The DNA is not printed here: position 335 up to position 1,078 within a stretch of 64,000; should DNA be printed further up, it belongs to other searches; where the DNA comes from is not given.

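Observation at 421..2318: hgcAB mercury-methylation pair under a translationally coupled, Cys-cluster MarR-type regulator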

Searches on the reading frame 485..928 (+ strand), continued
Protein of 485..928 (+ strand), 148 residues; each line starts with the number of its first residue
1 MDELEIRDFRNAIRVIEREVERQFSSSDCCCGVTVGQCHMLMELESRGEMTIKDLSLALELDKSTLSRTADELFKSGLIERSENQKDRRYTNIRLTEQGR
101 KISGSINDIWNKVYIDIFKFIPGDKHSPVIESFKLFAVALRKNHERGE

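Call 40: find_homologous_proteins(query=A3, max_evalue=1e-10)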
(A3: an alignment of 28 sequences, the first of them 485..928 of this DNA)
Query A3 (28 sequences) (148 aa, profile of the alignment): 1024 proteins with E <= 1e-10 among 8000 candidates; the best 120 are listed.
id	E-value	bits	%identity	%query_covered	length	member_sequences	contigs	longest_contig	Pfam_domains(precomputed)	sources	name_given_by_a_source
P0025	1.6e-57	211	50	99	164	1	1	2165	PF01047.29,PF22166.4,PF13463.13,PF12802.14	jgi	jgi:DNA-binding MarR family transcriptional regulator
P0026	2.8e-57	210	51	96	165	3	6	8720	PF01047.29,PF13463.13,PF12802.14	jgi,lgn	jgi:DNA-binding MarR family transcriptional regulator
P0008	6.1e-57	209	48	98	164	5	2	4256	PF01047.29,PF13463.13,PF12802.14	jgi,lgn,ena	jgi:DNA-binding MarR family transcriptional regulator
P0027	9.1e-57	209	44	95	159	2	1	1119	PF01047.29,PF12840.14,PF22166.4,PF13463.13,PF12802.14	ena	-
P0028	2.7e-56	207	42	99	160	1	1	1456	PF01047.29,PF22166.4,PF13463.13,PF12802.14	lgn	-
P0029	2.9e-56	207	46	92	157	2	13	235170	PF01047.29,PF12802.14,PF22381.3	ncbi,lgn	ncbi:MAG: MarR family transcriptional regulator [Candidatus Wallbacteria bacterium]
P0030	3.0e-56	207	48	93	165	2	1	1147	PF01047.29,PF22166.4,PF13463.13,PF12802.14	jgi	-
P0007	3.2e-56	207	53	95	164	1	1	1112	PF01047.29,PF22166.4,PF13463.13,PF12802.14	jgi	jgi:DNA-binding MarR family transcriptional regulator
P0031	3.6e-56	207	45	95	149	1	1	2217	PF01047.29,PF13412.13,PF22166.4,PF13463.13,PF01978.26,PF12802.14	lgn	-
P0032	3.8e-56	207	40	97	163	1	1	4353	PF01047.29,PF12840.14,PF22166.4,PF13463.13,PF01978.26,PF09339.17,PF12802.14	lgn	-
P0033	4.2e-56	207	51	97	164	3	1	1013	PF01047.29,PF12840.14,PF13463.13,PF12802.14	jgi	jgi:DNA-binding MarR family transcriptional regulator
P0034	4.4e-56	207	41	91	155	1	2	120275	PF01047.29,PF12840.14,PF22166.4,PF13463.13,PF09339.17,PF12802.14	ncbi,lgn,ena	-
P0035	4.8e-56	206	43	95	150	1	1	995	PF01047.29,PF22166.4,PF12802.14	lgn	-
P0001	5.7e-56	206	100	100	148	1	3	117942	PF01047.29,PF22166.4,PF13463.13,PF13601.13,PF12802.14,PF22381.3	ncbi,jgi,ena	jgi:DNA-binding MarR family transcriptional regulator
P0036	6.0e-56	206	47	99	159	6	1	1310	PF01047.29,PF12840.14,PF22166.4,PF13463.13,PF12802.14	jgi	jgi:DNA-binding MarR family transcriptional regulator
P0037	6.0e-56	206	42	89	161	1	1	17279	PF01047.29,PF13412.13,PF13463.13,PF01978.26,PF01022.27,PF13601.13,PF09339.17,PF12802.14,PF22381.3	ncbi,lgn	-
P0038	6.5e-56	206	46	98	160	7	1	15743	PF01047.29,PF12802.14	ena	-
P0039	1.2e-55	205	40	96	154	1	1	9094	PF01047.29,PF22166.4,PF13463.13,PF09339.17,PF12802.14,PF21863.3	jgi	-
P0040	1.4e-55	205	41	99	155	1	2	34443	PF01047.29,PF22166.4,PF12802.14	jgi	jgi:DNA-binding MarR family transcriptional regulator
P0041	1.4e-55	205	46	96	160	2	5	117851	PF01047.29,PF12840.14,PF22166.4,PF25212.3,PF13463.13,PF12802.14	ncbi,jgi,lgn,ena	ncbi:MAG: MarR family transcriptional regulator [Spirochaetia bacterium]|jgi:DNA-binding MarR family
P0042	1.4e-55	205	42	97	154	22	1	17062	PF01047.29,PF13463.13,PF12802.14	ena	-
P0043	1.4e-55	205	44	97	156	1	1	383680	PF01047.29,PF13463.13,PF09339.17,PF12802.14,PF25213.2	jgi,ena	-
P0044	2.0e-55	204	47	95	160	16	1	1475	PF01047.29,PF22166.4,PF13463.13,PF12802.14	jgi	jgi:DNA-binding MarR family transcriptional regulator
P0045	2.2e-55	204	43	93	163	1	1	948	PF01047.29,PF22166.4,PF13463.13,PF01978.26,PF09339.17,PF12802.14,PF25213.2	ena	-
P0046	2.3e-55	204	40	98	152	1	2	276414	PF01047.29,PF22166.4,PF13463.13,PF17278.8,PF12802.14,PF25213.2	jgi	jgi:DNA-binding MarR family transcriptional regulator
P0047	3.1e-55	204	42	97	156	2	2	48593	PF01047.29,PF22166.4,PF13463.13,PF12802.14,PF25213.2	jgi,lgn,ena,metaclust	metaclust:\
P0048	3.2e-55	204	47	80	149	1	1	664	PF01047.29,PF12840.14,PF22166.4,PF13463.13,PF01978.26,PF01022.27,PF09339.17,PF12802.14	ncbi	-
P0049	3.4e-55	204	46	95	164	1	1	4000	PF01047.29,PF22166.4,PF01022.27,PF12802.14,PF22381.3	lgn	-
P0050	3.5e-55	204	41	95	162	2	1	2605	PF01047.29,PF22166.4,PF13463.13,PF12802.14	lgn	-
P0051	3.7e-55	204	46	97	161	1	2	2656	PF01047.29,PF13463.13,PF12802.14,PF22381.3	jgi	jgi:DNA-binding MarR family transcriptional regulator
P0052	4.5e-55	203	49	96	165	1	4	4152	PF01047.29,PF12840.14,PF13412.13,PF13463.13,PF09339.17,PF12802.14,PF25213.2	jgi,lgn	jgi:DNA-binding MarR family transcriptional regulator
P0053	5.2e-55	203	46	98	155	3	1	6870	PF01047.29,PF13463.13,PF09339.17,PF12802.14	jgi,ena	-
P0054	5.6e-55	203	44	96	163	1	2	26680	PF01047.29,PF25212.3,PF13463.13,PF12802.14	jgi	jgi:DNA-binding MarR family transcriptional regulator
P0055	5.9e-55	203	45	94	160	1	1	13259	PF01047.29,PF25212.3,PF13463.13,PF12802.14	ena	-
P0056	6.5e-55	203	46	95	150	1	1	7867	PF01047.29,PF22166.4,PF13463.13,PF01978.26,PF09339.17,PF12802.14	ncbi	-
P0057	6.6e-55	203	45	96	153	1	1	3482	PF01047.29,PF22166.4,PF13463.13,PF12802.14,PF22381.3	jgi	jgi:DNA-binding MarR family transcriptional regulator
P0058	6.6e-55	203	43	100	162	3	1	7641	PF01047.29,PF12802.14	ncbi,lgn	-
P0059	6.8e-55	203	44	100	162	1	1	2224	PF01047.29,PF13463.13,PF12802.14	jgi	jgi:DNA-binding MarR family transcriptional regulator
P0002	7.2e-55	203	81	99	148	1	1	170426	PF01047.29,PF22166.4,PF13463.13,PF12802.14,PF22381.3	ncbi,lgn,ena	-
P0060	8.0e-55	202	41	97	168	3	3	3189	PF01047.29,PF22166.4,PF13463.13,PF01978.26,PF09339.17,PF12802.14,PF25213.2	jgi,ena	-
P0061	8.5e-55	202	49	95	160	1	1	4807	PF01047.29,PF22166.4,PF13463.13,PF12802.14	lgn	-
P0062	8.7e-55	202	43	99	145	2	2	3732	PF01047.29,PF22166.4,PF13463.13,PF12802.14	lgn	-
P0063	9.0e-55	202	43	92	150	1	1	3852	PF01047.29,PF22166.4,PF12802.14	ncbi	-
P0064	9.2e-55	202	44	100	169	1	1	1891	PF01047.29,PF22166.4,PF13463.13,PF12802.14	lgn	-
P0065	1.0e-54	202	41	100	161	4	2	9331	PF01047.29,PF22166.4,PF13463.13,PF12802.14,PF25213.2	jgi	jgi:DNA-binding MarR family transcriptional regulator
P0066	1.1e-54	202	40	99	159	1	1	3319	PF01047.29,PF22166.4,PF12802.14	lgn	-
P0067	1.1e-54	202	47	90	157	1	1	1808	PF01047.29,PF12802.14,PF22381.3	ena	-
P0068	1.3e-54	202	44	97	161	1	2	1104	PF01047.29,PF12802.14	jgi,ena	-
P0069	1.3e-54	202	42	96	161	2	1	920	PF01047.29,PF22166.4,PF12802.14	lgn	-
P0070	1.6e-54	201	40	98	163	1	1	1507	PF01047.29,PF22166.4,PF13463.13,PF09339.17,PF12802.14,PF25213.2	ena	-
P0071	1.6e-54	201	43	98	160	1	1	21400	PF01047.29,PF25212.3,PF13463.13,PF12802.14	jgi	jgi:DNA-binding MarR family transcriptional regulator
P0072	1.7e-54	201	37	96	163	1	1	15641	PF01047.29,PF01978.26,PF09339.17,PF12802.14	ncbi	ncbi:MAG: MarR family transcriptional regulator [Pseudomonadota bacterium]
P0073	1.8e-54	201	40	100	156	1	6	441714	PF01047.29,PF12802.14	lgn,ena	-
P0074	2.0e-54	201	42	100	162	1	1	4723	PF01047.29,PF12802.14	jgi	jgi:DNA-binding MarR family transcriptional regulator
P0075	2.1e-54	201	49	95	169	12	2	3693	PF01047.29,PF22166.4,PF01022.27,PF12802.14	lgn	-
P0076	2.1e-54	201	38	96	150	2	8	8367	PF01047.29,PF12840.14,PF22166.4,PF13463.13,PF09339.17,PF12802.14,PF25213.2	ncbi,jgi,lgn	ncbi:MAG: MarR family winged helix-turn-helix transcriptional regulator [Desulfobacterales bacterium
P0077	2.2e-54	201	46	95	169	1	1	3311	PF01047.29,PF12802.14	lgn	-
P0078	2.2e-54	201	42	96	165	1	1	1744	PF01047.29,PF13463.13,PF12802.14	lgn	-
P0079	2.3e-54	201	37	99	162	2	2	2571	PF01047.29,PF12840.14,PF09339.17,PF12802.14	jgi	jgi:DNA-binding MarR family transcriptional regulator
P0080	2.6e-54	201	40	95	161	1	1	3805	PF01047.29,PF22166.4,PF25212.3,PF13463.13,PF12802.14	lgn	-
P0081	3.0e-54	201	43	99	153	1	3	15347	PF01047.29,PF22166.4,PF13463.13,PF12802.14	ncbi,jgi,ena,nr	ncbi:MAG TPA: MarR family transcriptional regulator [Spirochaetia bacterium]|nr:MarR family transcri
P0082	3.1e-54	201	45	93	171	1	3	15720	PF01047.29,PF22166.4,PF13463.13,PF12802.14,PF25213.2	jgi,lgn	-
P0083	3.1e-54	201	48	99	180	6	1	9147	PF01047.29,PF22166.4,PF12802.14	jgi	-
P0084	3.1e-54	201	39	100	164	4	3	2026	PF01047.29,PF22166.4,PF13463.13,PF12802.14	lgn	-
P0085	3.2e-54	200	40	98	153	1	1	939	PF01047.29,PF22166.4,PF09339.17,PF12802.14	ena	-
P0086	3.5e-54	200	40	95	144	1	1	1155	PF01047.29,PF22166.4,PF13463.13,PF09339.17,PF12802.14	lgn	-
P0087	3.6e-54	200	48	97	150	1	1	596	PF01047.29,PF22166.4,PF13463.13,PF12802.14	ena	-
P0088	3.8e-54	200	53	96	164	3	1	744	PF01047.29,PF13463.13,PF12802.14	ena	-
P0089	4.0e-54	200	40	98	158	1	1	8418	PF01047.29,PF22166.4,PF13463.13,PF12802.14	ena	-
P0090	4.2e-54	200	37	99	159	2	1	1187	PF01047.29,PF22166.4,PF13463.13,PF12802.14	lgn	-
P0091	4.3e-54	200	41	100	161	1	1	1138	PF01047.29,PF22166.4,PF13463.13,PF12802.14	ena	-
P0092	4.4e-54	200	45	94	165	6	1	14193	PF01047.29,PF12840.14,PF13463.13,PF09339.17,PF12802.14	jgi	jgi:DNA-binding MarR family transcriptional regulator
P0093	4.9e-54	200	41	97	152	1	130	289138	PF01047.29,PF22166.4,PF09339.17,PF12802.14,PF25213.2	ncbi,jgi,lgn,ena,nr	ncbi:MAG: hypothetical protein [Olavius algarvensis Delta 4 endosymbiont]|nr:MAG: hypothetical prote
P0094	5.0e-54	200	47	90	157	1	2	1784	PF01047.29,PF12802.14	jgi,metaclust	metaclust:\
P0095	5.7e-54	200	43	92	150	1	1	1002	PF01047.29,PF22166.4,PF12802.14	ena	-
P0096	5.7e-54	200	42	92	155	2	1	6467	PF01047.29,PF09339.17,PF12802.14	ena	-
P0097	6.0e-54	200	42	96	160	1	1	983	PF01047.29,PF22166.4,PF25212.3,PF13463.13,PF12802.14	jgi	jgi:DNA-binding MarR family transcriptional regulator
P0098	6.2e-54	200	37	95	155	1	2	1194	PF01047.29,PF13463.13,PF09339.17,PF12802.14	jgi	jgi:DNA-binding MarR family transcriptional regulator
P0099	6.2e-54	200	47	99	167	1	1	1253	PF01047.29,PF22166.4,PF01022.27,PF12802.14,PF22381.3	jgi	jgi:DNA-binding MarR family transcriptional regulator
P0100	6.8e-54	199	39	98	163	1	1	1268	PF01047.29,PF22166.4,PF13463.13,PF17278.8,PF12802.14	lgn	-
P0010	7.0e-54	199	45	95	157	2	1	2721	PF01047.29,PF13463.13,PF12802.14,PF22381.3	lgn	-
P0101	7.3e-54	199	40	96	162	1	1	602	PF01047.29,PF22166.4,PF13463.13,PF01978.26,PF09339.17,PF12802.14,PF25213.2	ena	-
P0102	8.3e-54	199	40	95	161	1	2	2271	PF01047.29,PF22166.4,PF13463.13,PF09339.17,PF12802.14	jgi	jgi:DNA-binding MarR family transcriptional regulator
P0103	8.5e-54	199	39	98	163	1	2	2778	PF01047.29,PF22166.4,PF13463.13,PF17278.8,PF12802.14,PF25213.2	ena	-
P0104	8.5e-54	199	44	96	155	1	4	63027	PF01047.29,PF22166.4,PF13463.13,PF12802.14,PF22381.3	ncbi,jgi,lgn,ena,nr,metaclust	ncbi:MAG: hypothetical protein A2Y33_01085 [Spirochaetes bacterium GWF1_51_8]|nr:MAG: hypothetical p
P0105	8.6e-54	199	42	100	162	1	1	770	PF01047.29,PF13463.13,PF12802.14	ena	-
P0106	1.0e-53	199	42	93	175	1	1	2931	PF01047.29,PF12840.14,PF22166.4,PF12802.14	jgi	jgi:DNA-binding MarR family transcriptional regulator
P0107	1.0e-53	199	39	98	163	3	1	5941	PF01047.29,PF22166.4,PF13463.13,PF12802.14,PF25213.2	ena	-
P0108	1.0e-53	199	39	98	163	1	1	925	PF01047.29,PF22166.4,PF12802.14,PF25213.2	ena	-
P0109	1.1e-53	199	48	89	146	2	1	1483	PF01047.29,PF13463.13,PF12802.14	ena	-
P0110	1.2e-53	199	47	93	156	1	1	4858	PF01047.29,PF13463.13,PF12802.14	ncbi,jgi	jgi:DNA-binding MarR family transcriptional regulator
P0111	1.2e-53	199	46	93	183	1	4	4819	PF01047.29,PF12840.14,PF13463.13,PF12802.14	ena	-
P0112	1.2e-53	199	39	98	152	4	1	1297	PF01047.29,PF12840.14,PF22166.4,PF17278.8,PF09339.17,PF12802.14,PF25213.2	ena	-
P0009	1.3e-53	199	49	95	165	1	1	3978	PF01047.29,PF22166.4,PF12802.14,PF22381.3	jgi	jgi:DNA-binding MarR family transcriptional regulator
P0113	1.3e-53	198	37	95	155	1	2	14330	PF01047.29,PF13463.13,PF09339.17,PF12802.14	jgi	jgi:DNA-binding MarR family transcriptional regulator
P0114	1.4e-53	198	37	98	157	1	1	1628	PF01047.29,PF22166.4,PF13463.13,PF12802.14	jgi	jgi:DNA-binding MarR family transcriptional regulator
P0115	1.5e-53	198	42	94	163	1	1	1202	PF01047.29,PF25212.3,PF13463.13,PF12802.14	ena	-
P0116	1.5e-53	198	44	99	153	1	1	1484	PF01047.29,PF12840.14,PF22166.4,PF25212.3,PF13463.13,PF09339.17,PF12802.14,PF25213.2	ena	-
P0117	1.6e-53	198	42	95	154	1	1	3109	PF01047.29,PF22166.4,PF13463.13,PF01978.26,PF09339.17,PF12802.14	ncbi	-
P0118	1.6e-53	198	47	99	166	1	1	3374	PF01047.29,PF22166.4,PF12802.14,PF22381.3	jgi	jgi:DNA-binding MarR family transcriptional regulator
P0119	1.8e-53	198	40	99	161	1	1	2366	PF01047.29,PF12802.14,PF22381.3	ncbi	-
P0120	2.2e-53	198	47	99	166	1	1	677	PF01047.29,PF22166.4,PF01022.27,PF12802.14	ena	-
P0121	2.2e-53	198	37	98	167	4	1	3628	PF01047.29,PF22166.4,PF13463.13,PF17278.8,PF12802.14,PF25213.2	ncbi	-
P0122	2.3e-53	198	39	100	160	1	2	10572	PF01047.29,PF22166.4,PF13463.13,PF12802.14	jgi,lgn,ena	jgi:DNA-binding MarR family transcriptional regulator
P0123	2.4e-53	198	41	95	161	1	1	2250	PF01047.29,PF22166.4,PF13463.13,PF09339.17,PF12802.14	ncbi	-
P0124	2.5e-53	198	43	91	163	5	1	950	PF01047.29,PF22166.4,PF12802.14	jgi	jgi:DNA-binding MarR family transcriptional regulator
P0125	2.7e-53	197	41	99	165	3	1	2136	PF01047.29,PF22166.4,PF12802.14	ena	-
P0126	2.7e-53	197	41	91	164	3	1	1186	PF01047.29,PF12840.14,PF22166.4,PF13463.13,PF09339.17,PF12802.14,PF25213.2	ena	-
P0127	2.7e-53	197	44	93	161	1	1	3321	PF01047.29,PF22166.4,PF25212.3,PF13463.13,PF12802.14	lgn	-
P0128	3.2e-53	197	39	95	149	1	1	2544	PF01047.29,PF22166.4,PF13463.13,PF09339.17,PF12802.14,PF25213.2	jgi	jgi:DNA-binding MarR family transcriptional regulator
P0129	3.2e-53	197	49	95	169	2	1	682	PF01047.29,PF22166.4,PF13463.13,PF01022.27,PF12802.14,PF22381.3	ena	-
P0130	3.3e-53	197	40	95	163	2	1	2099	PF01047.29,PF22166.4,PF13463.13,PF12802.14,PF25213.2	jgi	jgi:DNA-binding MarR family transcriptional regulator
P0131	3.3e-53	197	52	82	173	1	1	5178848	PF01047.29,PF13463.13,PF12802.14,PF22381.3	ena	-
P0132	3.8e-53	197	41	99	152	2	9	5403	PF01047.29,PF22166.4,PF12802.14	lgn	-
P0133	4.0e-53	197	40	99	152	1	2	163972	PF01047.29,PF13463.13,PF12802.14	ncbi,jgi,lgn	jgi:DNA-binding MarR family transcriptional regulator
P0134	4.2e-53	197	37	98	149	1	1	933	PF01047.29,PF22166.4,PF13463.13,PF17278.8,PF12802.14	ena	-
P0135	4.3e-53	197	39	97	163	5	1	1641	PF01047.29,PF22166.4,PF13463.13,PF17278.8,PF12802.14,PF25213.2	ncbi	-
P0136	4.6e-53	197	44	93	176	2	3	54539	PF01047.29,PF22166.4,PF12802.14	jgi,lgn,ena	-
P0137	4.8e-53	197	39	100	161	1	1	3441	PF01047.29,PF22166.4,PF12802.14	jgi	jgi:DNA-binding MarR family transcriptional regulator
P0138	4.8e-53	197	41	95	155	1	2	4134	PF01047.29,PF22166.4,PF09339.17,PF12802.14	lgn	-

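Call 41: search_dna_similar(query=window:485-928:+, collection=plasmids, mode=protein, max_evalue=0.000001, max_rows=25)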
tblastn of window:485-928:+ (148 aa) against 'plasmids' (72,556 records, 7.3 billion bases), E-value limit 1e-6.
Records with a match: 82; places in all: 82; records where one place covers at least 80% of the query: 33.
Best place of each record, by identity: <60% 82.
By first word of the organism name: Bacillus 21; Paraburkholderia 8; Paracoccus 8; Priestia 7; Deinococcus 6; Lactobacillus 5; Clostridium 4; Neorhizobium 4; Niallia 3; Pseudomonas 2; and 13 more.
By predicted mobility (MOB-suite, as given by PLSDB): non-mobilizable 64; mobilizable 14; conjugative 4.
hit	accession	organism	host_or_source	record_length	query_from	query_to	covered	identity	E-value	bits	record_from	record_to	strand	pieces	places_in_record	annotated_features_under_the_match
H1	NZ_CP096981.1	Clostridium felsineum DSM 794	whole organism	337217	9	143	91%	37.0%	4e-20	92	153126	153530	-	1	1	MarR family transcriptional regulator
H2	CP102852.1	Lactobacillus paragasseri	Homo sapiens,gut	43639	1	146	99%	34.0%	1e-9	62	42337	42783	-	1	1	none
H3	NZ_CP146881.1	Lactobacillus gasseri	Homo sapiens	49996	1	146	99%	34.0%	1e-9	62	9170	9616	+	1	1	MarR family transcriptional regulator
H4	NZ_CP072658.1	Lactobacillus gasseri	Homo sapiens,stool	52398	1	146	99%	34.0%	1e-9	62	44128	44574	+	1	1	MarR family transcriptional regulator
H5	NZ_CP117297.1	Limosilactobacillus portuensis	Homo sapiens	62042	1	146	99%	34.0%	1e-9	62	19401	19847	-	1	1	MarR family transcriptional regulator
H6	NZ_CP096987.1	Clostridium felsineum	whole organism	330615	9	143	91%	36.3%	3e-19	90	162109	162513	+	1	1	MarR family transcriptional regulator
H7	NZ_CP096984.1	Clostridium felsineum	whole organism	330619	9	143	91%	36.3%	3e-19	90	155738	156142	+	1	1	MarR family transcriptional regulator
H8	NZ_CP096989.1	Clostridium felsineum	whole organism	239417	9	143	91%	36.3%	9e-19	88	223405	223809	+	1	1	MarR family transcriptional regulator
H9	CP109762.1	Priestia megaterium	potato,mixed culture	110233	5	141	93%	35.5%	9e-15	77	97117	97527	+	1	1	MarR family winged helix-turn-helix transcriptional regulator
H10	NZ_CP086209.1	Priestia sp. J2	single cell,Peanut field soil,Peanut ...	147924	5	141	93%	35.5%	9e-15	77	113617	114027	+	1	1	MarR family winged helix-turn-helix transcriptional regulator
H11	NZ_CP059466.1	Priestia megaterium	Prokaryotes,soil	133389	1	141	95%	34.2%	4e-15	78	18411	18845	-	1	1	MarR family winged helix-turn-helix transcriptional regulator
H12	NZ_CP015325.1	Priestia filamentosa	plant,Cell culture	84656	9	143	91%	32.6%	3e-15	78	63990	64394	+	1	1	MarR family winged helix-turn-helix transcriptional regulator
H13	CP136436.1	Priestia filamentosa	Leaves of Cigar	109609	9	143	91%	32.6%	3e-15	78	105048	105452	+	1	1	MarR family winged helix-turn-helix transcriptional regulator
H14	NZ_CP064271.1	Priestia megaterium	cell culture,Zoo anteater area soil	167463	5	141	93%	32.1%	1e-13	74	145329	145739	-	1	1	MarR family winged helix-turn-helix transcriptional regulator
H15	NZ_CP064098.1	Priestia aryabhattai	cell culture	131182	5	143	94%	30.9%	6e-13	72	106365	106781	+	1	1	MarR family winged helix-turn-helix transcriptional regulator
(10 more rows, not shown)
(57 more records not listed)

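Call 42: find_encoding_contigs(protein=P0001, flank=3000, max_places=3)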
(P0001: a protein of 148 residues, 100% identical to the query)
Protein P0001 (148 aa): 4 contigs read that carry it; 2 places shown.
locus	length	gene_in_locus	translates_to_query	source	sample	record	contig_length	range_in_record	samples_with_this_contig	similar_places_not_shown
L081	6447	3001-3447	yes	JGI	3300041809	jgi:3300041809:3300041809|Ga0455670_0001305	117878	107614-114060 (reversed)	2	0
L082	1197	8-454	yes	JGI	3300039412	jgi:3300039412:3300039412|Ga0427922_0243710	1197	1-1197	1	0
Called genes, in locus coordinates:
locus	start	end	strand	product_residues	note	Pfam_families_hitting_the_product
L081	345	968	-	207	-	PF02525:Flavodoxin_2, PF03358:FMN_red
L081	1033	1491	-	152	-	PF12802:MarR_2 (faint), PF24409:wHTH-PRTase_assc (weak)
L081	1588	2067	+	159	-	-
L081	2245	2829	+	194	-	-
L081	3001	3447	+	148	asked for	PF22166:WHD_ArnR1 (weak), PF22381:Staph_reg_Sar_Rot (weak), PF01047:MarR, PF12802:MarR_2, PF13463:HTH_27, PF13601:HTH_34 (weak)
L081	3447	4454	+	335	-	PF03599:CdhD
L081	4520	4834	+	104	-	PF12838:Fer4_7 (weak), PF13183:Fer4_8 (faint), PF12797:Fer4_2, PF00037:Fer4, PF12837:Fer4_6, PF13237:Fer4_10, PF14697:Fer4_21 (weak), PF13187:Fer4_9, +1 more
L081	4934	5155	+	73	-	-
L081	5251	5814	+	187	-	PF08239:SH3_3 (weak)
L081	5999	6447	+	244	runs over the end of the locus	PF13489:Methyltransf_23 (weak), PF01209:Ubie_methyltran (weak), PF05175:MTS, PF08241:Methyltransf_11, PF08242:Methyltransf_12, PF13649:Methyltransf_25, PF13847:Methyltransf_31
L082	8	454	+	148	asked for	PF22166:WHD_ArnR1 (weak), PF22381:Staph_reg_Sar_Rot (weak), PF01047:MarR, PF12802:MarR_2, PF13463:HTH_27, PF13601:HTH_34 (weak)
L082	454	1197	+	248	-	?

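Call 43: get_annotated_region(hit=H1, flank=4000)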
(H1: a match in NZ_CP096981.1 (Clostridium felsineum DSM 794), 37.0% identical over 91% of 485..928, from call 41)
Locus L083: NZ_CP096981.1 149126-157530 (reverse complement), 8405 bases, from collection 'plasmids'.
description: Clostridium felsineum DSM 794 plasmid p337, complete sequence
organism: Clostridium felsineum DSM 794 (NCBI taxid 1121310)
taxonomy: Bacteria; Bacillota; Clostridia; Eubacteriales; Clostridiaceae; Clostridium; Clostridium felsineum; Clostridium felsineum DSM 794
host: -; source: whole organism; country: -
typing (MOB-suite, as given by PLSDB): non-mobilizable; replicon rep_cluster_994
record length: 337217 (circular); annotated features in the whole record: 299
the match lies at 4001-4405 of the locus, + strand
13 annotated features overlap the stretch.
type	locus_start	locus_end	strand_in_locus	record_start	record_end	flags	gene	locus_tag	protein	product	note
CDS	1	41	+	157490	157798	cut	-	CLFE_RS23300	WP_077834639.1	hypothetical protein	-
CDS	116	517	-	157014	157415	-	-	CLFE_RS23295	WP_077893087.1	ferritin family protein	-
CDS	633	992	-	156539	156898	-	-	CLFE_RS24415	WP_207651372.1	cytochrome b5 domain-containing protein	-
CDS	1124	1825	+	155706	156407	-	-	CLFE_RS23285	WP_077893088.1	stage II sporulation protein P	-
CDS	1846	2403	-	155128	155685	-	-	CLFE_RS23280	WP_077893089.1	MarR family transcriptional regulator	GO:0006355 - regulation of DNA-templated transcription [Evidence IEA]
CDS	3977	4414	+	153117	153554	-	-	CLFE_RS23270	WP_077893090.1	MarR family transcriptional regulator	GO:0006355 - regulation of DNA-templated transcription [Evidence IEA]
CDS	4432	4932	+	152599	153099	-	-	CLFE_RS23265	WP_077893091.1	GNAT family N-acetyltransferase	-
CDS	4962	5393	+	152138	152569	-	-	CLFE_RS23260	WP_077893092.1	C-GCAxxG-C-C family protein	-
CDS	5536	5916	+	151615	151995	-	-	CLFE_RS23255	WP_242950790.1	metalloregulator ArsR/SmtB family transcription factor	GO:0006355 - regulation of DNA-templated transcription [Evidence IEA]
CDS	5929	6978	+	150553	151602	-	arsB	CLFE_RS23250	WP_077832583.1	ACR3 family arsenite efflux transporter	GO:0046685 - response to arsenic-containing substance [Evidence IEA]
CDS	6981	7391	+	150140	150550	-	-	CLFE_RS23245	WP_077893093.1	arsenate reductase ArsC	-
CDS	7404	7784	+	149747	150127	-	arsD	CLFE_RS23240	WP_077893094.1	arsenite efflux transporter metallochaperone ArsD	GO:0046685 - response to arsenic-containing substance [Evidence IEA]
CDS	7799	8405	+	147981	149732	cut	arsA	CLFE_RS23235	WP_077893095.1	arsenical pump-driving ATPase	GO:0071722 - detoxification of arsenic-containing substance [Evidence IEA]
